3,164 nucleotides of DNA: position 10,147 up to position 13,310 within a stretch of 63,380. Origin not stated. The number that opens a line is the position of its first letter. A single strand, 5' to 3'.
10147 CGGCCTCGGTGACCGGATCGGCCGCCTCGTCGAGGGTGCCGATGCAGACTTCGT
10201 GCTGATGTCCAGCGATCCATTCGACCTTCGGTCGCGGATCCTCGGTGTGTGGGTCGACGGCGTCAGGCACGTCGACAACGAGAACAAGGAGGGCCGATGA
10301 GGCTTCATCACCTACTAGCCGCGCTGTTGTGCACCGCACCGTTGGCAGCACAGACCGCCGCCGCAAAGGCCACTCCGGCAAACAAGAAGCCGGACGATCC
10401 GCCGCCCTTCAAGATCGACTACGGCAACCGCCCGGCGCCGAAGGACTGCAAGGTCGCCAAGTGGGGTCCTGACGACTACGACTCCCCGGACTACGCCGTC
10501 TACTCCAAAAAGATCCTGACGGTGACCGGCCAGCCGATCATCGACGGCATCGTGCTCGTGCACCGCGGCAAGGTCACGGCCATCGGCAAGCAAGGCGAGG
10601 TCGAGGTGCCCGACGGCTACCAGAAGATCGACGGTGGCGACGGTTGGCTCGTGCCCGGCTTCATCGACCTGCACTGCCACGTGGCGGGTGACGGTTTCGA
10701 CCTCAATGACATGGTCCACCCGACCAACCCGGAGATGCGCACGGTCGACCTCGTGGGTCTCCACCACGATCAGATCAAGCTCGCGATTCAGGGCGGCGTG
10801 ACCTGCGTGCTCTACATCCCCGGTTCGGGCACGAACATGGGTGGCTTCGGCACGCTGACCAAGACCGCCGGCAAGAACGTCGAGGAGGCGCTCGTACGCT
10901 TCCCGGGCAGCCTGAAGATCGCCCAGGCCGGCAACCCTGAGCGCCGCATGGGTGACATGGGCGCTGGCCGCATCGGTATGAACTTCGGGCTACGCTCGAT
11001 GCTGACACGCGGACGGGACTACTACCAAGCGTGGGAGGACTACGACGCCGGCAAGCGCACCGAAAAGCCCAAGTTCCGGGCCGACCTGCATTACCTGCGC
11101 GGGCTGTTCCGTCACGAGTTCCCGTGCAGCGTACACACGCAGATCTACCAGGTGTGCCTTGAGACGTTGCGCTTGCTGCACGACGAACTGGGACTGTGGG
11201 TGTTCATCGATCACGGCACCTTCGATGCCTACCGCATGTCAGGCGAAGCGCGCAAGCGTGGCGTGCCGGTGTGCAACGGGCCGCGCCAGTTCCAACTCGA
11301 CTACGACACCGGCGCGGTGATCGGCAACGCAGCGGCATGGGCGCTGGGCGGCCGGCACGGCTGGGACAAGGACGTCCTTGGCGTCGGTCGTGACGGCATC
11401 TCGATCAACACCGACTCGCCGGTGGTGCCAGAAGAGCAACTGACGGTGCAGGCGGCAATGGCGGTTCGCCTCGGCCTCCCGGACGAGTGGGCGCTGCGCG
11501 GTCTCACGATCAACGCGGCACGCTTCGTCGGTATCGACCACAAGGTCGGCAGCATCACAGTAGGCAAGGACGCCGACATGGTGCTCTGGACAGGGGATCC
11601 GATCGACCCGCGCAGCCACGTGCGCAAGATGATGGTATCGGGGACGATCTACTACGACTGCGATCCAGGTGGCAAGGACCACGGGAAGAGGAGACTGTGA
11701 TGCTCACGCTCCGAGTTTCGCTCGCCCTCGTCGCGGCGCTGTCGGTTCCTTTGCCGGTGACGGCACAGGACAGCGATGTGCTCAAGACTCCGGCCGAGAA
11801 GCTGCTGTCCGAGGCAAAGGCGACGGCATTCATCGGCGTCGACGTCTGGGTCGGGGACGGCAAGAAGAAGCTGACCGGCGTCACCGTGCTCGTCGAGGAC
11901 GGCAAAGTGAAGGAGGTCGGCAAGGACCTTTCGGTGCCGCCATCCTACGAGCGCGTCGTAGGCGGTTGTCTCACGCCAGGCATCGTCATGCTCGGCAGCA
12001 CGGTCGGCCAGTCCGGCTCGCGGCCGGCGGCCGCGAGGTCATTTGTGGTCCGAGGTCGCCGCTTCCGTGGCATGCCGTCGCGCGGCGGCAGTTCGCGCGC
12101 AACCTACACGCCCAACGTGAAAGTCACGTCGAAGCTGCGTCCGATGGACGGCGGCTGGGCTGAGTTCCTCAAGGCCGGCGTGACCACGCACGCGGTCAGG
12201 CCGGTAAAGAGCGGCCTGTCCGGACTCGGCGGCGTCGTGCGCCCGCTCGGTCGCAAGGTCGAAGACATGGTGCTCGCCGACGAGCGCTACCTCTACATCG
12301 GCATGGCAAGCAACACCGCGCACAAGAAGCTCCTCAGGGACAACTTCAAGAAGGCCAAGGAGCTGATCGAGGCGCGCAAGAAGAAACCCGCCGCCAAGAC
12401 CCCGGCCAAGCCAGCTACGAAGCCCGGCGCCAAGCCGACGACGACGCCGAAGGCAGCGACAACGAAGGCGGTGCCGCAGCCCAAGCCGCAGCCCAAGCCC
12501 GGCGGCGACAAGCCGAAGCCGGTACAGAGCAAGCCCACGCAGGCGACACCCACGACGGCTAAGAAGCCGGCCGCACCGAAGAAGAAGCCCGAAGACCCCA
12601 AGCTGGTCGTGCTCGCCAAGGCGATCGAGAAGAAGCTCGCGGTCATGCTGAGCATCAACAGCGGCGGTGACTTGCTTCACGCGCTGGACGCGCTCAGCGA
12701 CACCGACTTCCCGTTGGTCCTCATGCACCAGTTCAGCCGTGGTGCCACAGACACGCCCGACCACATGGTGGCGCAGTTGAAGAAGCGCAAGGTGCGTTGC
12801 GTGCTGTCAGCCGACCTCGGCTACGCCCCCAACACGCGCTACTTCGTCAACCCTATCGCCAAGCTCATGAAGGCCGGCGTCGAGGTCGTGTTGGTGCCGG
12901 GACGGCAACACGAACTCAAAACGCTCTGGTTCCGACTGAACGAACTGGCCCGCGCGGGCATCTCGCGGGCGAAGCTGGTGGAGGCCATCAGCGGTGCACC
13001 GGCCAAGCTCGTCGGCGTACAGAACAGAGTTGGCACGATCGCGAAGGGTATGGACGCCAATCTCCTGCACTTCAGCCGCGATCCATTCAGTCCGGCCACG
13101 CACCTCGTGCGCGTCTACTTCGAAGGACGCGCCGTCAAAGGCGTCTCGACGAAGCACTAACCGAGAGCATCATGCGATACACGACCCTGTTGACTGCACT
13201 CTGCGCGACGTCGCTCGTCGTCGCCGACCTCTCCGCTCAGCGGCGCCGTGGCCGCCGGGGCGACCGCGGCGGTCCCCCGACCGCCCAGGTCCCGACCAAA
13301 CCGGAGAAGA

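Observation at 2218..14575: Eight co-directional secreted amidohydrolase-superfamily paralogues (nine modules) in one 12.4-kb translationally coupled array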

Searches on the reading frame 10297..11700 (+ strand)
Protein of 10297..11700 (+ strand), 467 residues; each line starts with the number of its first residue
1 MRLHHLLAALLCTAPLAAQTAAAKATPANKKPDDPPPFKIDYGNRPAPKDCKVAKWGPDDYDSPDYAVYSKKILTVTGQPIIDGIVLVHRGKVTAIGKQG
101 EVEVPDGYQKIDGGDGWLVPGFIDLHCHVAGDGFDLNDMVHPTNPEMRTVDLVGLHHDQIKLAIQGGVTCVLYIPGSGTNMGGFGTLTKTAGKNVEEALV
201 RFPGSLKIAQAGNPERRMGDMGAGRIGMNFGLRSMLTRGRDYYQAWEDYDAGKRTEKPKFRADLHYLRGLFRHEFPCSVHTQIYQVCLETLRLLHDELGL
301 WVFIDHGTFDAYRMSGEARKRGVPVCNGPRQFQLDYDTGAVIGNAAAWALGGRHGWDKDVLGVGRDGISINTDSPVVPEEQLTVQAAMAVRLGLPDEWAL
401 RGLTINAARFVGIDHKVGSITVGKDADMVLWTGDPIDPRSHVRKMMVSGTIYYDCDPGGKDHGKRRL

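Call 4: search_protein_families(library=pfam, proteins=[window:10297-11700:+], max_evalue=0.01)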
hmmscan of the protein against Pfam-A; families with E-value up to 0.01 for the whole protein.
window:10297-11700:+ (467 aa): 2 families
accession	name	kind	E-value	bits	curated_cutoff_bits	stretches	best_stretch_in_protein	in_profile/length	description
PF01979.26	Amidohydro_1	-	2.2e-16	60.5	25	1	391-451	278-335/345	Amidohydrolase family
PF07969.17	Amidohydro_3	-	1.5e-09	38.3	29.7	1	399-451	412-470/472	Amidohydrolase family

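Call 5: search_protein_families(library=ncbifam, proteins=[window:10297-11700:+], max_evalue=0.01)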
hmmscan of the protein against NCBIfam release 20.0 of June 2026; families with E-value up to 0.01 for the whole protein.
window:10297-11700:+ (467 aa): 43 families (the best 25 are shown)
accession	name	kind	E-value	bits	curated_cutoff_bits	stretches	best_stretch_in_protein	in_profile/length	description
NF051886.1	XaaProDiPepCaul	equivalog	1.9e-19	69.9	500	2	368-438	310-380/398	Xaa-Pro dipeptidase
TIGR01224.1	hutI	equivalog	1.6e-12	46.9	298.15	2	83-130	3-50/377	imidazolonepropionase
TIGR01178.1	ade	equivalog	7e-10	38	472.5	2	66-129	2-59/552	adenine deaminase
NF006056.0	PRK08204.1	subfamily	8.5e-10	38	391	1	387-430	335-378/449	hypothetical protein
TIGR00221.1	nagA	equivalog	1.2e-09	37.6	225.65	2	66-140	5-75/380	N-acetylglucosamine-6-phosphate deacetylase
NF011986.0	PRK15446.2-2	equivalog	1.6e-09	37.1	465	2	81-172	17-99/406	alpha-D-ribose 1-methylphosphonate 5-triphosphate diphosphatase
NF011990.0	PRK15446.2-6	subfamily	4.8e-09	35.4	233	2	400-454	332-384/390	alpha-D-ribose 1-methylphosphonate 5-triphosphate diphosphatase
NF006549.0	PRK09045.1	equivalog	5.8e-09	35.1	540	1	361-429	305-376/444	TRZ/ATZ family hydrolase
TIGR02318.1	phosphono_phnM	equivalog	7.3e-09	35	390.55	2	76-128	8-56/376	phosphonate metabolism protein PhnM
NF006679.0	PRK09228.1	subfamily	1.4e-08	34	351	1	82-129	30-79/433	guanine deaminase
NF005211.0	PRK06687.1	equivalog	4.5e-08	32.3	703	1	395-430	335-370/419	TRZ/ATZ family protein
TIGR02967.1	guan_deamin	equivalog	4.6e-08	32.5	375.4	1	82-130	5-55/401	guanine deaminase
NF058538.1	ergo_util_ErtD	equivalog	4.9e-08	32.2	600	1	389-435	345-391/446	hydantoin-5-propionate amidohydrolase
NF011987.0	PRK15446.2-3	subfamily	6.6e-08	31.8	253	1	67-150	13-84/395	alpha-D-ribose 1-methylphosphonate 5-triphosphate diphosphatase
TIGR03178.1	allantoinase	equivalog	1.4e-07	30.7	357.85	1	76-133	10-64/441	allantoinase AllB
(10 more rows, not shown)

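Call 9: find_encoding_contigs(protein=window:10297-11700:+, flank=10000, max_places=6)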
Protein window:10297-11700:+ (467 aa): 6 contigs read that carry it; 4 places shown.
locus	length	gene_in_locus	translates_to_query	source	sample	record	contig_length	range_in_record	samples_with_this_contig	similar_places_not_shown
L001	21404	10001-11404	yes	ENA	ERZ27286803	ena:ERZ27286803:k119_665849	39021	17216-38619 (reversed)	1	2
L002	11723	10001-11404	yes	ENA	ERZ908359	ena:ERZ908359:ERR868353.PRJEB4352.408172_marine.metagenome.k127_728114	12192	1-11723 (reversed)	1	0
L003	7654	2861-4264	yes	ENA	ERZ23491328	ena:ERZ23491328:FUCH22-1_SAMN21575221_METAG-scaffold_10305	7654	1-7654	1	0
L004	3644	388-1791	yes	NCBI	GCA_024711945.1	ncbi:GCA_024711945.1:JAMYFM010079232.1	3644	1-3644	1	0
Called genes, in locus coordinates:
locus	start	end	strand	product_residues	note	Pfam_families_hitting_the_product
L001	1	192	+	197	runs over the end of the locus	?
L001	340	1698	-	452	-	PF07676:PD40 (faint), PF26549:Tricorn_N (faint)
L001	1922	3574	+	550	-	-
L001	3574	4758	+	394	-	PF01979:Amidohydro_1, PF07969:Amidohydro_3 (weak)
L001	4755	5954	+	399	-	PF01979:Amidohydro_1, PF07969:Amidohydro_3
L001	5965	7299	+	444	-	PF07969:Amidohydro_3 (faint), PF01979:Amidohydro_1 (weak)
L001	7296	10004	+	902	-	PF01979:Amidohydro_1, PF07969:Amidohydro_3, PF01979:Amidohydro_1, PF07969:Amidohydro_3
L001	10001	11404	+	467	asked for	PF07969:Amidohydro_3 (faint), PF01979:Amidohydro_1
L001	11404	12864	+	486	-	PF07969:Amidohydro_3 (faint)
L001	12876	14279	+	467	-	PF07969:Amidohydro_3, PF01979:Amidohydro_1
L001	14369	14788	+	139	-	PF13474:SnoaL_3, PF14534:DUF4440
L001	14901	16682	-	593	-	PF13231:PMT_2 (weak)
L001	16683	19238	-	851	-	PF07635:PSCyt1 (faint)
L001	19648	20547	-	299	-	PF03372:Exo_endo_phos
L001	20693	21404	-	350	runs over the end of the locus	PF14607:GxDLY, PF13472:Lipase_GDSL_2, PF14606:Lipase_GDSL_3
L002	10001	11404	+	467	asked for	PF07969:Amidohydro_3 (faint), PF01979:Amidohydro_1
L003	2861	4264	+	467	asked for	PF07969:Amidohydro_3 (faint), PF01979:Amidohydro_1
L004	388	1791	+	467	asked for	PF07969:Amidohydro_3 (faint), PF01979:Amidohydro_1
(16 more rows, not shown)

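Call 17: search_solved_structures(query=window:10297-11700:+, max_evalue=0.001, show_alignments=2)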
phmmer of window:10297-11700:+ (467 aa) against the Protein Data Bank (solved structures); distinct sequences matched with E-value up to 0.001: 49.
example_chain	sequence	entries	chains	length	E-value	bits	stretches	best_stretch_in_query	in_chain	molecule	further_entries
3ooq_A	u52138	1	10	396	6.5e-46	160.1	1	73-451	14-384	amidohydrolase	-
3mtw_A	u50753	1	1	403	1.5e-11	46.7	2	68-129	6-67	L-Arginine carboxypeptidase Cc2672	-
4whb_E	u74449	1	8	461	3.6e-08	35.6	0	390-444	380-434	Phenylurea hydrolase B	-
4f0r_A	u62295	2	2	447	5.6e-08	34.9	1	361-442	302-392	5-methylthioadenosine/S-adenosylhomocysteine deaminase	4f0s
9l6p_A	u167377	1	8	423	3.2e-07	32.5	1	369-453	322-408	LlADH-WT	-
2p9b_A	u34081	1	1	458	5.1e-07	31.8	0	367-439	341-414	Possible prolidase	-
4v1x_A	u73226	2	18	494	1.3e-06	30.4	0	394-432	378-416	ATRAZINE CHLOROHYDROLASE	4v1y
9l2t_G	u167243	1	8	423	1.4e-06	30.4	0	378-453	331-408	Amide hydrolase LlADH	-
8ihq_A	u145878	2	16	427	1.5e-06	30.2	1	368-452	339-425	Amidohydrolase family protein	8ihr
9kov_A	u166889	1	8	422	3.4e-06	29.1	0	370-446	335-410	trum-mut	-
6jku_A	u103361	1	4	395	4.3e-06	28.7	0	391-434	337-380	N-acetylglucosamine-6-phosphate deacetylase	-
8yag_A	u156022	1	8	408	5.2e-06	28.5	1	368-438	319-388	Imidazolonepropionase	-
8ihs_A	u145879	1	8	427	5.7e-06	28.3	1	369-452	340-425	Amidohydrolase family protein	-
9l36_A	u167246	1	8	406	7e-06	28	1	369-452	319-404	Amidohydrolase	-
8j85_A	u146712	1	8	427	7.6e-06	27.9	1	369-452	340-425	Amidohydrolase family protein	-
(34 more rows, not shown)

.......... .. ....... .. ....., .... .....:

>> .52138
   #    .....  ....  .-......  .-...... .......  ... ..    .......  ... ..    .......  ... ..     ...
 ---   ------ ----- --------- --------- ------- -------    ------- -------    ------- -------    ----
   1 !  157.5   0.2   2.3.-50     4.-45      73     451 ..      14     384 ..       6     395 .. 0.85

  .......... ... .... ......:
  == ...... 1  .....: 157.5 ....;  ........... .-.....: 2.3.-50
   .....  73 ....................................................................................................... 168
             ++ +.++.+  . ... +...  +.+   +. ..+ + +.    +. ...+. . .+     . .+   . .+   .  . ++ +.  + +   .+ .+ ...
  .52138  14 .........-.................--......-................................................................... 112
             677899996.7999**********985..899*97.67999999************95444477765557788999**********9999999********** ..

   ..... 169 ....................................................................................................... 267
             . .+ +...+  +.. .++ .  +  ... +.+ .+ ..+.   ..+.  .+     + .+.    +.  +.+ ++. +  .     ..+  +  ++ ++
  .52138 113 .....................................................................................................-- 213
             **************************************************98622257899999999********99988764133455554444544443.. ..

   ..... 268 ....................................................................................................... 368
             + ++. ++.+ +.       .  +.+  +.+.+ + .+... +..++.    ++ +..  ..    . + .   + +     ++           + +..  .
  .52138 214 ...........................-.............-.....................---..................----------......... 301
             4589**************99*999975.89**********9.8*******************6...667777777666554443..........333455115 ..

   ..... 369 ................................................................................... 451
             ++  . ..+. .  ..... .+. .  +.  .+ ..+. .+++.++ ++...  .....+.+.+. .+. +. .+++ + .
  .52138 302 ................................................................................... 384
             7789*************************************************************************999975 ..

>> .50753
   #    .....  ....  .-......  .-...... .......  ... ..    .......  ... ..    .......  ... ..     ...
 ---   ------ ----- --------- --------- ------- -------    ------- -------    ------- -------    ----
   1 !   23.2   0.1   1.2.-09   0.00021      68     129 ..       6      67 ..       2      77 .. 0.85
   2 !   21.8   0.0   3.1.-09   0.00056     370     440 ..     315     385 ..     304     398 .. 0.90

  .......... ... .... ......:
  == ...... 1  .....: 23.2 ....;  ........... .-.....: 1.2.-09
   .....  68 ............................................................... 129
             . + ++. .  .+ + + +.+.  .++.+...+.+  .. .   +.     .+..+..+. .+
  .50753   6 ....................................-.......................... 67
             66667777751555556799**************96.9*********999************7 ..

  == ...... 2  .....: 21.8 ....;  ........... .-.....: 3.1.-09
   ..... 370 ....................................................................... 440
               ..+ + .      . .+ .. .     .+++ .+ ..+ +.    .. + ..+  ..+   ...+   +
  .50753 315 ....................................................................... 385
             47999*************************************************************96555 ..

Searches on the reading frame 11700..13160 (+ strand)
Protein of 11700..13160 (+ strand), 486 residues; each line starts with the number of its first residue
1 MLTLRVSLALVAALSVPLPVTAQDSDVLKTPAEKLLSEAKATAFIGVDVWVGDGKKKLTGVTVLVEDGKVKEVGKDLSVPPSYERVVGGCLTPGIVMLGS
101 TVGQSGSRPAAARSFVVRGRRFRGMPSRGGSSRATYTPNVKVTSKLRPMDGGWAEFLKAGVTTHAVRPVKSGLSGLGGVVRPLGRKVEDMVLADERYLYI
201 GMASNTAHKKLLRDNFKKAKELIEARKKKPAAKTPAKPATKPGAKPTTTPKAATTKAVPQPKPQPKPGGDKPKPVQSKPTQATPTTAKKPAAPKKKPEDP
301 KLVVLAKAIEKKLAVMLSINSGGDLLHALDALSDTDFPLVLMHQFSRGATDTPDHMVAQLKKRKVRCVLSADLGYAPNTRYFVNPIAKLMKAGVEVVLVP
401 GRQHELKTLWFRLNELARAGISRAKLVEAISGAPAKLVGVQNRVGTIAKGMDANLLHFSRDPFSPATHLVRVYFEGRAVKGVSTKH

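Call 4: search_protein_families(library=pfam, proteins=[window:11700-13160:+], max_evalue=0.01)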
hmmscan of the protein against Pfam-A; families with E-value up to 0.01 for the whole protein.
window:11700-13160:+ (486 aa): 2 families
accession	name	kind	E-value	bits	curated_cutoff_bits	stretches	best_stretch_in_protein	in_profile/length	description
PF07969.17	Amidohydro_3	-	1.6e-05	25.1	29.7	1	420-479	406-471/472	Amidohydrolase family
PF01979.26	Amidohydro_1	-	0.0006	19.6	25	1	384-462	233-322/345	Amidohydrolase family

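Call 5: search_protein_families(library=ncbifam, proteins=[window:11700-13160:+], max_evalue=0.01)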
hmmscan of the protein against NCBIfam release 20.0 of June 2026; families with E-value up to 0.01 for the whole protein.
window:11700-13160:+ (486 aa): 9 families
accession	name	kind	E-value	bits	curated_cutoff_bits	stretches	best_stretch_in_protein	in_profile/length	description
TIGR02318.1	phosphono_phnM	equivalog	1e-05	24.6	390.55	1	411-479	311-375/376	phosphonate metabolism protein PhnM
TIGR00221.1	nagA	equivalog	0.00011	21.3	225.65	1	420-461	328-369/380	N-acetylglucosamine-6-phosphate deacetylase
NF011984.0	PRK15446.1-5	equivalog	0.00028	19.8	260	0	414-478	318-377/379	alpha-D-ribose 1-methylphosphonate 5-triphosphate diphosphatase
TIGR01224.1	hutI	equivalog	0.00087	18.2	298.15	0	422-460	315-353/377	imidazolonepropionase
NF011990.0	PRK15446.2-6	subfamily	0.0018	17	233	1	424-479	329-382/390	alpha-D-ribose 1-methylphosphonate 5-triphosphate diphosphatase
TIGR00857.1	pyrC_multi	subfamily_domain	0.0021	17.1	279.05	0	411-456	321-365/412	dihydroorotase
TIGR03178.1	allantoinase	equivalog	0.0025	16.7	357.85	0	401-460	330-385/441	allantoinase AllB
TIGR02033.1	D-hydantoinase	equivalog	0.0092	14.9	393.25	0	417-456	354-393/454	dihydropyrimidinase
NF009941.0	PRK13404.1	subfamily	0.0094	14.6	647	0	416-458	360-402/478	dihydropyrimidinase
